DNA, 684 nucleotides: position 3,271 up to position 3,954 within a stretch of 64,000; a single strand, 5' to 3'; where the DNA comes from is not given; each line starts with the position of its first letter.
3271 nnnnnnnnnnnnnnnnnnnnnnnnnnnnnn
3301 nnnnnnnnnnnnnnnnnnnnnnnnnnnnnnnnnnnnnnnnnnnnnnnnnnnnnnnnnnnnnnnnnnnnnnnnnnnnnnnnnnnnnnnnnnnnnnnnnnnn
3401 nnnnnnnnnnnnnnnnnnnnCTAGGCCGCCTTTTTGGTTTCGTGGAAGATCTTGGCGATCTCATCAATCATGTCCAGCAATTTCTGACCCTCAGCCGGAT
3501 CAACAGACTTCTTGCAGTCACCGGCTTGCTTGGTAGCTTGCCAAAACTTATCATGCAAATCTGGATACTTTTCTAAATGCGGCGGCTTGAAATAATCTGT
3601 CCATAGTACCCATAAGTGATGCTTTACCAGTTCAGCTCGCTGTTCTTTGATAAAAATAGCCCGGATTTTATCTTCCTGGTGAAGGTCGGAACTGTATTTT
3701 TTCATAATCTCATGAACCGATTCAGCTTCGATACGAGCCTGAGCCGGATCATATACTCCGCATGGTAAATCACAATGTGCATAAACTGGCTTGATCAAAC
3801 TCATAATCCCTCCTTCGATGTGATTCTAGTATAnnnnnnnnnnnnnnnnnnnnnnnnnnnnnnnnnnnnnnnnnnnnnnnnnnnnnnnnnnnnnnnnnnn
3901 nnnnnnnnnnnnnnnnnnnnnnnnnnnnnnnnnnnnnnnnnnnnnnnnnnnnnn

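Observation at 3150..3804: Nickel superoxide dismutase with its candidate maturation protease (sodN-sodX pair)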

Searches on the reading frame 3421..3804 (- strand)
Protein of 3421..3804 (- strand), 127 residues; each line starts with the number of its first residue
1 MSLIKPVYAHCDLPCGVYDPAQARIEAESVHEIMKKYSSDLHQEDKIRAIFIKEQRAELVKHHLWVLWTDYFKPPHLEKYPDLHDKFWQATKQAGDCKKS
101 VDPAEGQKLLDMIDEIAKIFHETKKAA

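Call 3: search_protein_families(library=pfam, proteins=[window:3421-3804:-], max_evalue=0.01)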
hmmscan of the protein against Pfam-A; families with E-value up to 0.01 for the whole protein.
window:3421-3804:- (127 aa): 1 family
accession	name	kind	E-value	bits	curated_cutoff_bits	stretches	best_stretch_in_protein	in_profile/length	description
PF09055.16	Sod_Ni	-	2e-45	154.9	25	1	7-124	3-127/127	Nickel-containing superoxide dismutase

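Call 4: search_protein_families(library=ncbifam, proteins=[window:3421-3804:-], max_evalue=0.01)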
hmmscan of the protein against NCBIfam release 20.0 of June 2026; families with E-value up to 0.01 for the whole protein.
window:3421-3804:- (127 aa): 1 family
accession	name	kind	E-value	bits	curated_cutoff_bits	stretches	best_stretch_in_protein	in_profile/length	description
TIGR02753.1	sodN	equivalog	4.1e-45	153.5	90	1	6-126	17-145/145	superoxide dismutase, Ni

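Call 5: find_encoding_contigs(protein=window:3421-3804:-, flank=6000, max_places=6)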
Protein window:3421-3804:- (127 aa): no gene with exactly this product is on record in the collection.

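Call 8: find_homologous_proteins(query=window:3421-3804:-)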
Query window:3421-3804:- (127 aa): 8000 proteins with E <= 0.001 among 8000 candidates; the best 120 are listed.
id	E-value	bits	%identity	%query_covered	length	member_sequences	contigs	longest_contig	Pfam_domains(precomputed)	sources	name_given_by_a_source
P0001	1.8e-81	289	100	100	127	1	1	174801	PF09055.17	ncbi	-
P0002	1.9e-76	272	94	100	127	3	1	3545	PF09055.17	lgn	-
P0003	1.5e-72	260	90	99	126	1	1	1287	PF09055.17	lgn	-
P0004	4.0e-72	258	88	100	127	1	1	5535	PF09055.17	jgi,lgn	-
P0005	2.3e-70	253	88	99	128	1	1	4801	PF09055.17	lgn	-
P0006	2.8e-70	252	89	99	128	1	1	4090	PF09055.17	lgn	-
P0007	5.5e-70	252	88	99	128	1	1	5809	PF09055.17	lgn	-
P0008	5.8e-70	251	88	99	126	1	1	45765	PF09055.17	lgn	-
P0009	7.1e-70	251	89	98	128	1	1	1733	PF09055.17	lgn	-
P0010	9.7e-70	251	87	99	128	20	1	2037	PF09055.17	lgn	-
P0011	2.0e-69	250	87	100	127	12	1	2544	PF09055.17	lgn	-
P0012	4.2e-69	249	87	99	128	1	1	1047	PF09055.17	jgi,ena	-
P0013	4.4e-69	249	87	98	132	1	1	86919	PF09055.17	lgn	-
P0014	4.5e-69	249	87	99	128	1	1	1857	PF09055.17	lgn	-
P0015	7.7e-69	248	86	99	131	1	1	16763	PF09055.17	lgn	-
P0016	8.6e-69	248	87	99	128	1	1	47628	PF09055.17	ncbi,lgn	ncbi:MAG: superoxide dismutase, Ni [Candidatus Saccharimonadales bacterium]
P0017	1.6e-68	247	85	98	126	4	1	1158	PF09055.17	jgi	jgi:nickel superoxide dismutase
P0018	2.0e-68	246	87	99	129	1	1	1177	PF09055.17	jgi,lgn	jgi:nickel superoxide dismutase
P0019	3.8e-68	246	88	97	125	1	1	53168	PF09055.17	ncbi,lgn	-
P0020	6.5e-68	245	85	99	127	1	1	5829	PF09055.17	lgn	-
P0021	7.3e-68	245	84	99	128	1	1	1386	PF09055.17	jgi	jgi:nickel superoxide dismutase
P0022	7.5e-68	245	84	99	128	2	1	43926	PF09055.17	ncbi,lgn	ncbi:MAG: superoxide dismutase, Ni [Candidatus Saccharimonadales bacterium]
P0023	7.8e-68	245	87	99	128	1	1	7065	PF09055.17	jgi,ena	-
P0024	8.9e-68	244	84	99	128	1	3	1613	PF09055.17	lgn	-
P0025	1.2e-67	244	85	98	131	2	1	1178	PF09055.17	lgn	-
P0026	1.3e-67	244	83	100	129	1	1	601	PF09055.17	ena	-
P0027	1.3e-67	244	87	99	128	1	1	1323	PF09055.17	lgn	-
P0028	1.3e-67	244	86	99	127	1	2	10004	PF09055.17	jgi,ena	-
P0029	1.4e-67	244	83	100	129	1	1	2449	PF09055.17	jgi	jgi:nickel superoxide dismutase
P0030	1.5e-67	244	85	99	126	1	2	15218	PF09055.17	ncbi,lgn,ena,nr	ncbi:superoxide dismutase, Ni [Candidatus Saccharibacteria bacterium]|nr:superoxide dismutase, Ni [C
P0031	2.2e-67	243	83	99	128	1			PF09055.17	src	-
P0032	2.5e-67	243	83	99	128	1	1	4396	PF09055.17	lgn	-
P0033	3.4e-67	243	83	99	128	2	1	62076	PF09055.17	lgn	-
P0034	3.4e-67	243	87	97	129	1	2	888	PF09055.17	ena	-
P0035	3.9e-67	242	85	99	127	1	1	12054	PF09055.17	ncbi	-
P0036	4.0e-67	242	85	99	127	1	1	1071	PF09055.17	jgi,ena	-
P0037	4.8e-67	242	85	99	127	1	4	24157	PF09055.17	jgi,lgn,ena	-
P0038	4.9e-67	242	83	99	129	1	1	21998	PF09055.17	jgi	jgi:nickel superoxide dismutase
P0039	5.0e-67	242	84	99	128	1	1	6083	PF09055.17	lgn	-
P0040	1.5e-66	240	85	99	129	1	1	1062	PF09055.17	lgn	-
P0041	2.0e-66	240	85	99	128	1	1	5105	PF09055.17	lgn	-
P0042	2.0e-66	240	84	99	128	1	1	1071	PF09055.17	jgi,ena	jgi:nickel superoxide dismutase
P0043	2.5e-66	240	84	98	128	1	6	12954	PF09055.17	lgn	-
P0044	2.7e-66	240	85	99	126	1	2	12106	PF09055.17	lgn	-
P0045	3.0e-66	239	83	99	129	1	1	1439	PF09055.17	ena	-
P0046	3.1e-66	239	83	99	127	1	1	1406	PF09055.17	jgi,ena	-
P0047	4.1e-66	239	84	99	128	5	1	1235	PF09055.17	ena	-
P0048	4.1e-66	239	83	99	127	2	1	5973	PF09055.17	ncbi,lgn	ncbi:MAG TPA: superoxide dismutase, Ni [Candidatus Saccharimonadales bacterium]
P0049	4.6e-66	239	84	99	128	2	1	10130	PF09055.17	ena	-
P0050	4.8e-66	239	83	98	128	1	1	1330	PF09055.17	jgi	jgi:nickel superoxide dismutase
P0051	5.0e-66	239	83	99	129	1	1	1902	PF09055.17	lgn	-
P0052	5.1e-66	239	83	99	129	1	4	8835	PF09055.17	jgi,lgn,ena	-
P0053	5.6e-66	239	83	98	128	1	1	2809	PF09055.17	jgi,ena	jgi:nickel superoxide dismutase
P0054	6.7e-66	238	83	99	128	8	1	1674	PF09055.17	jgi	jgi:nickel superoxide dismutase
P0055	8.0e-66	238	82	100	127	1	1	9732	PF09055.17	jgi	-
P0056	9.0e-66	238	84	98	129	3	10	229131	PF09055.17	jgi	jgi:nickel superoxide dismutase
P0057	1.0e-65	238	84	98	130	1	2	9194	PF09055.17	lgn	-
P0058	1.0e-65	238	83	99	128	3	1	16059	PF09055.17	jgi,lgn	-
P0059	1.1e-65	238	81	99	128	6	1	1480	PF09055.17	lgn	-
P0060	1.1e-65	238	83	99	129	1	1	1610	PF09055.17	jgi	jgi:nickel superoxide dismutase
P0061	1.2e-65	238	85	98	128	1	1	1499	PF09055.17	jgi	jgi:nickel superoxide dismutase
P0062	1.2e-65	238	82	99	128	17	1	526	PF09055.17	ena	-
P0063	1.2e-65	238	85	97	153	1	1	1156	PF09055.17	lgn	-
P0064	1.2e-65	237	85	98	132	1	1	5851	PF09055.17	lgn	-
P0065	1.4e-65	237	83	99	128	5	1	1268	PF09055.17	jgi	-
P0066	1.4e-65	237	83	98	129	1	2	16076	PF09055.17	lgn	-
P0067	1.5e-65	237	82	99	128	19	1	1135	PF09055.17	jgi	jgi:nickel superoxide dismutase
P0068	1.5e-65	237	83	99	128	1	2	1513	PF09055.17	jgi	-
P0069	1.5e-65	237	84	99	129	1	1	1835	PF09055.17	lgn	-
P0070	1.6e-65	237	83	99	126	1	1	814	PF09055.17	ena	-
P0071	1.7e-65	237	83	100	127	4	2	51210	PF09055.17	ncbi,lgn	-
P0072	1.9e-65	237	84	99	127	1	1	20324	PF09055.17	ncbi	-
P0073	1.9e-65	237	84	99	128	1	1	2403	PF09055.17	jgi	jgi:nickel superoxide dismutase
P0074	2.4e-65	237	83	99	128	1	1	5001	PF09055.17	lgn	-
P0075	2.4e-65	237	83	99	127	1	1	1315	PF09055.17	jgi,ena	-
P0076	2.7e-65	236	82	99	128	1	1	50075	PF09055.17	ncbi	-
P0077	3.2e-65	236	81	99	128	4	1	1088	PF09055.17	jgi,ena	-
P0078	3.3e-65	236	82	100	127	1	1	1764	PF09055.17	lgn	-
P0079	3.7e-65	236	85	99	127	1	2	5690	PF09055.17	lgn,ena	-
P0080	4.2e-65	236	83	99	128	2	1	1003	PF09055.17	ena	-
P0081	4.4e-65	236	84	99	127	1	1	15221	PF09055.17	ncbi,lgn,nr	ncbi:MAG TPA: superoxide dismutase, Ni [Candidatus Saccharimonadales bacterium]|nr:superoxide dismut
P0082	4.5e-65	236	83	99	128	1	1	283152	PF09055.17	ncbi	-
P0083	5.0e-65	236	83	98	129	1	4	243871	PF09055.17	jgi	jgi:nickel superoxide dismutase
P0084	5.8e-65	235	84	99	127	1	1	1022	PF09055.17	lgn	-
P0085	5.8e-65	235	81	98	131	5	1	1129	PF09055.17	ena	-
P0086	6.0e-65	235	83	99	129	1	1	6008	PF09055.17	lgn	-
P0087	6.5e-65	235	80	99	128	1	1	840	PF09055.17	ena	-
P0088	6.6e-65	235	83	99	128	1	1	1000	PF09055.17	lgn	-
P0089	7.0e-65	235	82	99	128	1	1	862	PF09055.17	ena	-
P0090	8.4e-65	235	84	99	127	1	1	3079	PF09055.17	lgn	-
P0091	8.6e-65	235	83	98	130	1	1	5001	PF09055.17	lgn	-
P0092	9.5e-65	235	82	99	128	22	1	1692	PF09055.17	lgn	-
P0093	1.1e-64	234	83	99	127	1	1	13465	PF09055.17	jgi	jgi:nickel superoxide dismutase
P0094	1.1e-64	234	83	99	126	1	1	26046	PF09055.17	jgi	jgi:nickel superoxide dismutase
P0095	1.1e-64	234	79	99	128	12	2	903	PF09055.17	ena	-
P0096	1.2e-64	234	83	99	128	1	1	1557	PF09055.17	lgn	-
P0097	1.3e-64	234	82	99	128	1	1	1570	PF09055.17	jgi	jgi:nickel superoxide dismutase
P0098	1.3e-64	234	82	99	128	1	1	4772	PF09055.17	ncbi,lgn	ncbi:MAG: superoxide dismutase, Ni [Candidatus Saccharimonadales bacterium]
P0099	1.3e-64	234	83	100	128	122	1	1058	PF09055.17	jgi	jgi:nickel superoxide dismutase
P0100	1.5e-64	234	84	99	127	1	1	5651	PF09055.17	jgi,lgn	jgi:nickel superoxide dismutase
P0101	1.5e-64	234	83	99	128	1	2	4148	PF09055.17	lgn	-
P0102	1.5e-64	234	82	99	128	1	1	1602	PF09055.17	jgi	jgi:nickel superoxide dismutase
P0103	1.5e-64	234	81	99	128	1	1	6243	PF09055.17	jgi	jgi:nickel superoxide dismutase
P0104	1.5e-64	234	80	99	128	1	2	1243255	PF09055.17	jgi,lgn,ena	-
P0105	1.5e-64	234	81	99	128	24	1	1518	PF09055.17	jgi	-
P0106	1.6e-64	234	84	97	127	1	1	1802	PF09055.17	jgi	jgi:nickel superoxide dismutase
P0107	1.7e-64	234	83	99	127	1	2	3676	PF09055.17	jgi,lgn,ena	jgi:nickel superoxide dismutase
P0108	1.7e-64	234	83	98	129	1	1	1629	PF09055.17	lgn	-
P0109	1.8e-64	234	84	97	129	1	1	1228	PF09055.17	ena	-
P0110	1.9e-64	234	83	99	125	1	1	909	PF09055.17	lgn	-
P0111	1.9e-64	234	82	98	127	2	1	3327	PF09055.17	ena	-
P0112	1.9e-64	234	82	99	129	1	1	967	PF09055.17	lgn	-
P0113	2.0e-64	234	81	99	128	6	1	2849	PF09055.17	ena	-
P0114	2.3e-64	233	81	99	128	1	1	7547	PF09055.17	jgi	jgi:nickel superoxide dismutase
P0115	2.3e-64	233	83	99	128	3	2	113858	PF09055.17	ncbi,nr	ncbi:MAG TPA: superoxide dismutase, Ni [Patescibacteria group bacterium]|nr:superoxide dismutase, Ni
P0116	2.4e-64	233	81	99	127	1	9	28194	PF09055.17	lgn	-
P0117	2.4e-64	233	81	99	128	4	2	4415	PF09055.17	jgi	jgi:nickel superoxide dismutase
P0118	2.6e-64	233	80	99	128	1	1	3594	PF09055.17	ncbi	-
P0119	2.6e-64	233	81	99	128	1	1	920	PF09055.17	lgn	-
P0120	2.9e-64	233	81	99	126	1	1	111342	PF09055.17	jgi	jgi:nickel superoxide dismutase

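Call 9: find_related_loci(query=window:3421-3804:-, collection=genome_contigs, flank=6000)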
Query window:3421-3804:- (127 aa) in genome_contigs; peptide patterns used: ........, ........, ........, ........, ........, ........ (x = any residue, [..] = any of these).
599 stretches matched a pattern (row limit reached: there are more); 587 encode a relative of the query (tblastn E <= 1e-3); the best 80 are kept; 80 distinct loci.
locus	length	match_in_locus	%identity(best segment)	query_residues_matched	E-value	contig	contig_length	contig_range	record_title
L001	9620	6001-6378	87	1-126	2e-71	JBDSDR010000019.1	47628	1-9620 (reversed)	MAG: Candidatus Saccharimonadales bacterium isolate cluster1_bin.186 k127_1315402, whole genome shotgun sequence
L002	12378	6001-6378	83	1-126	2e-67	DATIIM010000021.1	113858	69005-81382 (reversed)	MAG TPA_asm: Patescibacteria group bacterium isolate SMAG_U15665 k141_33456, whole genome shotgun sequence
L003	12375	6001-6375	79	1-126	4e-64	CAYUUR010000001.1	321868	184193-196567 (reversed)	MAG TPA_asm: uncultured Candidatus Saccharibacteria bacterium isolate SRP342105_co1_352 genome assembly, contig: NODE_24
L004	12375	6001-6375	75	1-126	4e-61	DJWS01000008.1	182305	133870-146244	MAG TPA_asm: Candidatus Saccharibacteria bacterium UBA6224 UBA6224_contig_7039, whole genome shotgun sequence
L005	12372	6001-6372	77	1-125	5e-61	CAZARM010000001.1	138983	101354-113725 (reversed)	MAG TPA_asm: uncultured Candidatus Saccharibacteria bacterium isolate SRP200132_co1_173 genome assembly, contig: NODE_10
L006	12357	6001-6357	78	5-124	4e-61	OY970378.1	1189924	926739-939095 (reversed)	MAG: Candidatus Parcubacteria bacterium isolate MFD01275.bin.c.8 genome assembly, chromosome: 1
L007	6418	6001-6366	76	1-123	3e-60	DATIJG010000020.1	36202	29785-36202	MAG TPA_asm: Candidatus Saccharimonadales bacterium isolate SMAG_U15685 k141_485609, whole genome shotgun sequence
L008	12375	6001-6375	77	1-126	3e-60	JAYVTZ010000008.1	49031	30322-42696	MAG: Burkholderiaceae bacterium isolate GL74_UP_metabat_189 GL74_UP_metabat_189_7, whole genome shotgun sequence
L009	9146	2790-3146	77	1-120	1e-59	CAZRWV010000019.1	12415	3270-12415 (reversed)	MAG TPA_asm: uncultured Candidatus Saccharibacteria bacterium isolate SRP193066_co1_26 genome assembly, contig: NODE_463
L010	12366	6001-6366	77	4-126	2e-59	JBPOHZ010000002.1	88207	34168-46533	MAG: Candidatus Saccharimonadota bacterium isolate MAG_475 c_000000413981, whole genome shotgun sequence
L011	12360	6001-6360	77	8-127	2e-59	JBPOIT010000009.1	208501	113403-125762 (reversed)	MAG: Candidatus Levyibacteriota bacterium isolate MAG_784 c_000000578650, whole genome shotgun sequence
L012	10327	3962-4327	77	4-126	5e-59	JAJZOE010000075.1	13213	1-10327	MAG: bacterium isolate MAS4.bin52 NODE_5534_length_13213_cov_2.678053, whole genome shotgun sequence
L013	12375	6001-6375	73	1-126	7e-59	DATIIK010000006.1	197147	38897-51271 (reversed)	MAG TPA_asm: Candidatus Saccharimonadales bacterium isolate SMAG_U15663 k141_133761, whole genome shotgun sequence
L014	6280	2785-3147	76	4-125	2e-58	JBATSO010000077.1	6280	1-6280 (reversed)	MAG: Candidatus Saccharimonadales bacterium isolate MFD10515_ilm_asm_bin21 k127_61312, whole genome shotgun sequence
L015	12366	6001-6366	72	3-125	3e-58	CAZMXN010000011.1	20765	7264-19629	MAG TPA_asm: uncultured Candidatus Saccharibacteria bacterium isolate SRP144015_co1_122 genome assembly, contig: NODE_12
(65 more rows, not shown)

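Call 15: search_solved_structures(query=window:3421-3804:-, show_alignments=1)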
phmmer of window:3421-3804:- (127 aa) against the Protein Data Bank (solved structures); distinct sequences matched with E-value up to 0.001: 6.
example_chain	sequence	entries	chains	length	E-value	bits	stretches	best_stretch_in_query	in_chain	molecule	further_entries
1q0d_A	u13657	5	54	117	3.3e-43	150.3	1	10-126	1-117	Superoxide dismutase [Ni]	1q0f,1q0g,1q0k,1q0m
1t6i_A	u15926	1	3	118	1.5e-41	144.9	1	10-126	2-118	Superoxide dismutase [Ni]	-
1t6q_A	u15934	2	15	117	2.6e-41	144.2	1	10-126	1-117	Superoxide dismutase [Ni]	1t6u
3g4x_A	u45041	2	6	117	8.8e-41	142.5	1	10-126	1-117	Superoxide dismutase [Ni]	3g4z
4ncq_A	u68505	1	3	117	1.9e-40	141.4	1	11-126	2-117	Superoxide dismutase [Ni]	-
3g50_A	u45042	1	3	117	3.1e-40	140.7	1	10-126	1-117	Superoxide dismutase [Ni]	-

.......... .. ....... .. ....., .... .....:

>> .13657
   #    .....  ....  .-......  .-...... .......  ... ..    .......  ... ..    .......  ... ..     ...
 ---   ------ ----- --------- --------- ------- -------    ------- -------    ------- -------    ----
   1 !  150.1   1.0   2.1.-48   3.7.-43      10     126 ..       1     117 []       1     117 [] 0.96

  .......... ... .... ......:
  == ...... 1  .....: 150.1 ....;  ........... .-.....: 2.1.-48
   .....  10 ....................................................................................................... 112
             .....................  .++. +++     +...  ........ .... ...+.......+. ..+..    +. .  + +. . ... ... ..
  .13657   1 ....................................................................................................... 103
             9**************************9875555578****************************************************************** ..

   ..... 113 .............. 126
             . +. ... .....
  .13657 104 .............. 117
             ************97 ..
